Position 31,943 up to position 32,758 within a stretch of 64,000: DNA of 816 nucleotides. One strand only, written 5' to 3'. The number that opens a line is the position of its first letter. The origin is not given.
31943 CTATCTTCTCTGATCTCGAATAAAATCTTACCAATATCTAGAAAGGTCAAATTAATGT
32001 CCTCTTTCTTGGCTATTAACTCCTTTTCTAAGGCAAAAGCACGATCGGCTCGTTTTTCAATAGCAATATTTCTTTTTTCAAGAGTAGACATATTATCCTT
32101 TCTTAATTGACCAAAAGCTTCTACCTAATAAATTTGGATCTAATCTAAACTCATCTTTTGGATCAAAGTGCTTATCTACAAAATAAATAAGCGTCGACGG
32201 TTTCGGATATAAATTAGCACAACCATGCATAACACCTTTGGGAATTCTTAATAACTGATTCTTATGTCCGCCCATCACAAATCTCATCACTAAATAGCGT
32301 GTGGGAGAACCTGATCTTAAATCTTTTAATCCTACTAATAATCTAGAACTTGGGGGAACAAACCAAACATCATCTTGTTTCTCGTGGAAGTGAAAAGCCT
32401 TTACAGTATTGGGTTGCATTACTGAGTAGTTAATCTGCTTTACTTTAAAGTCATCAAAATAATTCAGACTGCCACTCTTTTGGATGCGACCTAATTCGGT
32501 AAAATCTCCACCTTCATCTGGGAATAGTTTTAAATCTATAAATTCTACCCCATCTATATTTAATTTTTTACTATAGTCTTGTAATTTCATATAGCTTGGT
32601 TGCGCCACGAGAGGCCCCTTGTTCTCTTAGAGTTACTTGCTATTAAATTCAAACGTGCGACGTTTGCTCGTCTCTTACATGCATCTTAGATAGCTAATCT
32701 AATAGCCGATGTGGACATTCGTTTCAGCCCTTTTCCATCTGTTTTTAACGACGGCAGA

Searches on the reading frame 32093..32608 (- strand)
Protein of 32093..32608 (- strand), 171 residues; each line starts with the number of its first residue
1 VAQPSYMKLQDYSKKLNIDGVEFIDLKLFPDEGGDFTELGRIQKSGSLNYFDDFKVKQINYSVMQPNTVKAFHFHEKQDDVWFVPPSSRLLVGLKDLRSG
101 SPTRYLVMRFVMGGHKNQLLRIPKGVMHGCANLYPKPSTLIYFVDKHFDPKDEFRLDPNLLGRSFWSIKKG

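Call 14: search_protein_families(library=phrogs, proteins=[window:32093-32608:-])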
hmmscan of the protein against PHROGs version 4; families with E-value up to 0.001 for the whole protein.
window:32093-32608:- (171 aa): 1 family
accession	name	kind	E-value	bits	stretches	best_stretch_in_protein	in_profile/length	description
phrog_8784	-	moron, auxiliary metabolic gene and host takeover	3.8e-09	37.7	1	14-159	4-147/185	dTDP-4-dehydrorhamnose 3,5-epimerase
